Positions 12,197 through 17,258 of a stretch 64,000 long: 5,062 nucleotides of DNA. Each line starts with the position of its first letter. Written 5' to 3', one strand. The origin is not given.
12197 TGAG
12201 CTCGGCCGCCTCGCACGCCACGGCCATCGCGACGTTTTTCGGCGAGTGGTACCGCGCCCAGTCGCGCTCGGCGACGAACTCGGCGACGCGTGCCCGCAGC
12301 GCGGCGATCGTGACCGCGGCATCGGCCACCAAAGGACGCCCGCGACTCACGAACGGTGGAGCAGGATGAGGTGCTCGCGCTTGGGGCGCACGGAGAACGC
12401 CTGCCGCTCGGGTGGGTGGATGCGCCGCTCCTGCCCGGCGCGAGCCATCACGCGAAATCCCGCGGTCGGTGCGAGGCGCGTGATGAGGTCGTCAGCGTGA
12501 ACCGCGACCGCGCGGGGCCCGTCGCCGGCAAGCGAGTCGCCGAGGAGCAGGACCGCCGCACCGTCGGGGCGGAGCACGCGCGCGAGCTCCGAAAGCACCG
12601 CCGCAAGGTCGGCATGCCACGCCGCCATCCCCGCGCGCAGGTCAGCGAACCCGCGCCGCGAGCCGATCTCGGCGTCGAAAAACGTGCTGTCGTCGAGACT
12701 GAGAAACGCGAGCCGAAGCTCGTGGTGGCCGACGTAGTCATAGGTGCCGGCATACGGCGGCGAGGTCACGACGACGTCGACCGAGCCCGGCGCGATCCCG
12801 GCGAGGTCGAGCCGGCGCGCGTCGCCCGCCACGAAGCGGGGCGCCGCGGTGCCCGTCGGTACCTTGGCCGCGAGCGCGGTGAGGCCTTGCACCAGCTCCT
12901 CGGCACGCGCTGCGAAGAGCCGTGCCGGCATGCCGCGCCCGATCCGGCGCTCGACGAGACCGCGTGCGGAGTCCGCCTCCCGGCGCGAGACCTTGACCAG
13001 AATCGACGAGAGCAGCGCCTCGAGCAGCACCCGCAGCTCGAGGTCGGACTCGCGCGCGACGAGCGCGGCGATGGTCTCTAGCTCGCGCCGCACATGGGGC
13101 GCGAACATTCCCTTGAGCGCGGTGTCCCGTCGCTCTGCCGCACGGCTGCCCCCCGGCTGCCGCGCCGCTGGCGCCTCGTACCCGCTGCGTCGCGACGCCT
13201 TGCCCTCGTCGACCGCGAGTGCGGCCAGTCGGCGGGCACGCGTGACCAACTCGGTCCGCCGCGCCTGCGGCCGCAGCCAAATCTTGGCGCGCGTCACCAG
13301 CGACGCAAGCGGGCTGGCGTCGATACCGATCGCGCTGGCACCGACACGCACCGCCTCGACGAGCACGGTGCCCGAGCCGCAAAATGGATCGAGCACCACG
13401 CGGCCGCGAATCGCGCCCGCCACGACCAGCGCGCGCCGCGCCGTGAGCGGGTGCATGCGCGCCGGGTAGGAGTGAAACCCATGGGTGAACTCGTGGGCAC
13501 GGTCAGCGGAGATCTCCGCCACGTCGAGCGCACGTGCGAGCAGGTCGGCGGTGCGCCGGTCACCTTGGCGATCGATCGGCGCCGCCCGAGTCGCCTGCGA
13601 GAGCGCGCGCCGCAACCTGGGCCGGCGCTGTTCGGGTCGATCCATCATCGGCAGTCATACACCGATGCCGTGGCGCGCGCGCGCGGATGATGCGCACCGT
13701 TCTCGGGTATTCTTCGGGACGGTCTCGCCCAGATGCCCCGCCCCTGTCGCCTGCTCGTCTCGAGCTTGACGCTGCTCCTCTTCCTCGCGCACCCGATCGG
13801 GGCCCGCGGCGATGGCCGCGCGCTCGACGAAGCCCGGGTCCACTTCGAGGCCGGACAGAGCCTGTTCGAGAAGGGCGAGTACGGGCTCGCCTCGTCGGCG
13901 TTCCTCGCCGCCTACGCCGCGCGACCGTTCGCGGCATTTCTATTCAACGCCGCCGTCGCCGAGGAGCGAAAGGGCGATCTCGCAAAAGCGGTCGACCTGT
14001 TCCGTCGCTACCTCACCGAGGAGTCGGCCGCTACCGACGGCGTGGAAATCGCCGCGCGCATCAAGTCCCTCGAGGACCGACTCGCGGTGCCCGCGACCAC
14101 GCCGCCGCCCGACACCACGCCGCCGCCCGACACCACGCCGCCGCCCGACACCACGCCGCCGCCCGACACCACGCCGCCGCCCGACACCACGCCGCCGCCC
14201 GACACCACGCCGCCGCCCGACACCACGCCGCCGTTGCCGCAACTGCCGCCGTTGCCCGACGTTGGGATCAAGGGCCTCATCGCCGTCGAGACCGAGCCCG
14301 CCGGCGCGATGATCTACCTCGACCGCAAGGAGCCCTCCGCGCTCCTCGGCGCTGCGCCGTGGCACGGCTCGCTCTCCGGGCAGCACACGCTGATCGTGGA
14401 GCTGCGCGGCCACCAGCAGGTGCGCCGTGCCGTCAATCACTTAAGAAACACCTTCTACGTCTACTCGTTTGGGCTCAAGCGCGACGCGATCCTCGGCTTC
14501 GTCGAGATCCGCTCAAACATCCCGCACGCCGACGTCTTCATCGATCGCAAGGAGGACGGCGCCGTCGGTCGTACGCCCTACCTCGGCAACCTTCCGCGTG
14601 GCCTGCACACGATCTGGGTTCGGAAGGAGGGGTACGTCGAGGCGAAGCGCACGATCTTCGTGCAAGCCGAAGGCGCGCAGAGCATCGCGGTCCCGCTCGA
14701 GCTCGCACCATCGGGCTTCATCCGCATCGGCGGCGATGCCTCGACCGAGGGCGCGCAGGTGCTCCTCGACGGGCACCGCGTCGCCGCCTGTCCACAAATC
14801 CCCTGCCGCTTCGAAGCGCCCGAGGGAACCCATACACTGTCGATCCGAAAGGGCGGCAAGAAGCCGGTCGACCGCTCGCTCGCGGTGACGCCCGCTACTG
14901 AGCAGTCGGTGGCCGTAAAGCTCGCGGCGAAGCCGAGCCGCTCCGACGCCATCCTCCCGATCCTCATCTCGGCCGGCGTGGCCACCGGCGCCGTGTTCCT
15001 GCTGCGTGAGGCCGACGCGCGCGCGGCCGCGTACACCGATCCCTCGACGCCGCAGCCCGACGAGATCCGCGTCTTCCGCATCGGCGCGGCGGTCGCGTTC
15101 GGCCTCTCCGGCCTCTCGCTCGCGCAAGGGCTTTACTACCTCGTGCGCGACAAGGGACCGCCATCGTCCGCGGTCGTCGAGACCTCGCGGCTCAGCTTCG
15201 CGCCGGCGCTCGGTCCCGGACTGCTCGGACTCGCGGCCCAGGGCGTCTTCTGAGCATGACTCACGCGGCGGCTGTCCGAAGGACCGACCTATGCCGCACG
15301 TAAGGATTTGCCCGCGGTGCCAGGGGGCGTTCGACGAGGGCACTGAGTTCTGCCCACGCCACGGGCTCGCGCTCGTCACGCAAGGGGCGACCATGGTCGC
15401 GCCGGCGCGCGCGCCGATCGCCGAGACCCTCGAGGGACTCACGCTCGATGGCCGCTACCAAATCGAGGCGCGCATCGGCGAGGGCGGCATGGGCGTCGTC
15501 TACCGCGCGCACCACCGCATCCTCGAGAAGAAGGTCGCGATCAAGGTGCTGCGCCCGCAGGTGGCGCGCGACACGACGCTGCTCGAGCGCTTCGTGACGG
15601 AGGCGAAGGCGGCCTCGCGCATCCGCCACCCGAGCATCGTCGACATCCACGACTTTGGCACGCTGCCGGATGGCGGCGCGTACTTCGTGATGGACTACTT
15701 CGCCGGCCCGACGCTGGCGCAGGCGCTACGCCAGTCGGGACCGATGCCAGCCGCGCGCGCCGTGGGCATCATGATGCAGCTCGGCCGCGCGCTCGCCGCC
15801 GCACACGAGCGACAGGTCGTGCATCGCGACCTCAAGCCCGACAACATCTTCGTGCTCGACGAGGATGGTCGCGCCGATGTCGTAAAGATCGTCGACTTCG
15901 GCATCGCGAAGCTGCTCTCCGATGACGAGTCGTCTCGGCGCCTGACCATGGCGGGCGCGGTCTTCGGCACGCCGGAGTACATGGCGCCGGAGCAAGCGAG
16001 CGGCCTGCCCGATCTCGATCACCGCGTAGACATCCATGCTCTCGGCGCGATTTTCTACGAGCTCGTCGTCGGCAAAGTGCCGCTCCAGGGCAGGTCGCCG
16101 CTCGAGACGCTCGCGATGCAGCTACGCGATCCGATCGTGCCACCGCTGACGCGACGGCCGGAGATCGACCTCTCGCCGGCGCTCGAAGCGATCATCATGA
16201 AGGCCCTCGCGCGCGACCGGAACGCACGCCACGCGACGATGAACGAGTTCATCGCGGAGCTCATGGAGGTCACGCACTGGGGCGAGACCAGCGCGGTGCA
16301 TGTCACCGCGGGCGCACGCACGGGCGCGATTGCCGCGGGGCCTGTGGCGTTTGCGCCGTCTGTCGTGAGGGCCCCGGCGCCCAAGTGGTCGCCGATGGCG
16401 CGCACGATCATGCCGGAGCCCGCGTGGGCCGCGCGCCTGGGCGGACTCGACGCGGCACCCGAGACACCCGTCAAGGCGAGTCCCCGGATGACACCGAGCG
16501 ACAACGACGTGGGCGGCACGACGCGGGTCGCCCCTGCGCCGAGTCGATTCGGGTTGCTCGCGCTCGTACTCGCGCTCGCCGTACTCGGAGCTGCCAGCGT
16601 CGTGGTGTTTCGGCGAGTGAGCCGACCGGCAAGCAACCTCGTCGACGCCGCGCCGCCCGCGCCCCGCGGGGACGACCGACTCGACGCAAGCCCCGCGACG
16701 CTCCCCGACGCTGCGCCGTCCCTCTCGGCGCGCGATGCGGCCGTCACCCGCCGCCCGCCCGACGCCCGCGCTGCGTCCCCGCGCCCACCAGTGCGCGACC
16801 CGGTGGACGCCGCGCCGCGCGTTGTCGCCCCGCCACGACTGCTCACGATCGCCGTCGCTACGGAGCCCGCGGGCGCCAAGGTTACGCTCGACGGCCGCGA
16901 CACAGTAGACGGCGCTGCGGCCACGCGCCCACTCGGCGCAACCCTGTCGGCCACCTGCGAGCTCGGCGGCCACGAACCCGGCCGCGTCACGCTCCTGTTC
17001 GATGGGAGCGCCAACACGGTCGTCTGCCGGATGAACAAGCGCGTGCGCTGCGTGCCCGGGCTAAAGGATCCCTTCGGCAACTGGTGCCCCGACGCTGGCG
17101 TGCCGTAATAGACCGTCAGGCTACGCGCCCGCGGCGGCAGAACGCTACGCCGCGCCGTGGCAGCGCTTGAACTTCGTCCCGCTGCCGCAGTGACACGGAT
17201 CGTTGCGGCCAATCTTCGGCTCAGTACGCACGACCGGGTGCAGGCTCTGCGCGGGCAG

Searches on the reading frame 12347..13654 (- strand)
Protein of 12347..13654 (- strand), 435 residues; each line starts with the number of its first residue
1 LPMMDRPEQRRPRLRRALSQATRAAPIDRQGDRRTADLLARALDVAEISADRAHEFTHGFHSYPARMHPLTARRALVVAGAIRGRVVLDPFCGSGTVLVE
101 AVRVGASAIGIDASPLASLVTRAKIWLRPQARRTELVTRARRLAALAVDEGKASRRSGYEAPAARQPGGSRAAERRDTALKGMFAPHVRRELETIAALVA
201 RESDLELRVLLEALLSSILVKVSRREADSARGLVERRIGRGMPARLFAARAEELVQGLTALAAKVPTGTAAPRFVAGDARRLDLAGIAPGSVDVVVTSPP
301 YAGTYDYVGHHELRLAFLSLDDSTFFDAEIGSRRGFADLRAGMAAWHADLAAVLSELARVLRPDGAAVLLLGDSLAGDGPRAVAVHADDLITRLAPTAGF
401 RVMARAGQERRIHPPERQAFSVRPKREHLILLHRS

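Call 10: search_protein_families(library=pfam, proteins=[window:12347-13654:-], max_evalue=0.001)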
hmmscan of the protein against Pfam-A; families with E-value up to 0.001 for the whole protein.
window:12347-13654:- (435 aa): 6 families
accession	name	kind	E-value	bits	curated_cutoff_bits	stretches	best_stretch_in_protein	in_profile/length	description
PF01555.25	N6_N4_Mtase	-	7.7e-13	49.3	26.7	1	72-114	170-212/221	DNA methylase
PF01170.24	UPF0020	-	7.8e-10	39.2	22.3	1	63-109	8-54/197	RMKL-like, methyltransferase domain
PF13649.12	Methyltransf_25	-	3.6e-06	28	27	0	87-124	1-40/97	Methyltransferase domain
PF08241.18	Methyltransf_11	-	7.6e-06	26.9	21.2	0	345-368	71-94/95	Methyltransferase domain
PF03602.21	Cons_hypoth95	-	0.00051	20.2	24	0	79-120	37-79/182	Conserved hypothetical protein 95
PF13847.12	Methyltransf_31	-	0.00075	19.6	27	0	84-115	4-38/145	Methyltransferase domain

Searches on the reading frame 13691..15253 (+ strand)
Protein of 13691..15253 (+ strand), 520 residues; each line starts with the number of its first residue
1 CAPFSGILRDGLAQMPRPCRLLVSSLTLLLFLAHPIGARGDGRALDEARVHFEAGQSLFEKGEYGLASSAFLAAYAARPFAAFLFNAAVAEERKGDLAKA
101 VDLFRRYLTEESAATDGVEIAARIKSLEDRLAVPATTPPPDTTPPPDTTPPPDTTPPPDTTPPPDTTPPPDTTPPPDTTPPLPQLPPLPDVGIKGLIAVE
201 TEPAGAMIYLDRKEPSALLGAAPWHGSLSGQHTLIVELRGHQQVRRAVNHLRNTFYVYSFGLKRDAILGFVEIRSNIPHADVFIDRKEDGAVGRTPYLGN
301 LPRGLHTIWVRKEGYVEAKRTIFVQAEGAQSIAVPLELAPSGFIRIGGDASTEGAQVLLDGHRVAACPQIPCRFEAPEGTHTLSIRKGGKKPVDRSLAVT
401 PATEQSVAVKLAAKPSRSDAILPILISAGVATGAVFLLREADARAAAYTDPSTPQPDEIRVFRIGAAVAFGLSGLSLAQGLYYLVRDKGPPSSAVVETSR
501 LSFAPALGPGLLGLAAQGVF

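Call 10: search_protein_families(library=pfam, proteins=[window:13691-15253:+], max_evalue=0.001)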
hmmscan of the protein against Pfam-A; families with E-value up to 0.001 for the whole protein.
window:13691-15253:+ (520 aa): 4 families
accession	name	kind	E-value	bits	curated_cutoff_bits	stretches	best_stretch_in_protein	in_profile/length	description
PF08308.17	PEGA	-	8.9e-21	74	20.8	2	271-337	4-68/71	PEGA domain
PF13432.12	TPR_16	-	3.2e-07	31.1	32.7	1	53-110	2-60/65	Tetratricopeptide repeat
PF07719.23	TPR_2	-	0.00018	21.8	27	0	81-108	1-28/34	Tetratricopeptide repeat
PF13620.12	CarboxypepD_reg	-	0.00064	20.5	32.3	0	376-411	45-81/82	Carboxypeptidase regulatory-like domain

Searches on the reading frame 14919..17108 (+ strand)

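Call 10: search_protein_families(library=pfam, proteins=[window:14919-17108:+], max_evalue=0.001)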
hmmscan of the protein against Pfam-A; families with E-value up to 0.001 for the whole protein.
window:14919-17108:+ (729 aa): 3 families
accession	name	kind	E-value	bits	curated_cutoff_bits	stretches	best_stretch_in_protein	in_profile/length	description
PF00069.31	Pkinase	-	8.6e-48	163.4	31.7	1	180-439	1-253/263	Protein kinase domain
PF07714.23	PK_Tyr_Ser-Thr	-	5.9e-28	98.3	23.1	1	181-437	2-248/258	Protein tyrosine and serine/threonine kinase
PF03109.22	ABC1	-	9.9e-05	22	22.9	0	187-219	39-74/244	ABC1 atypical kinase-like domain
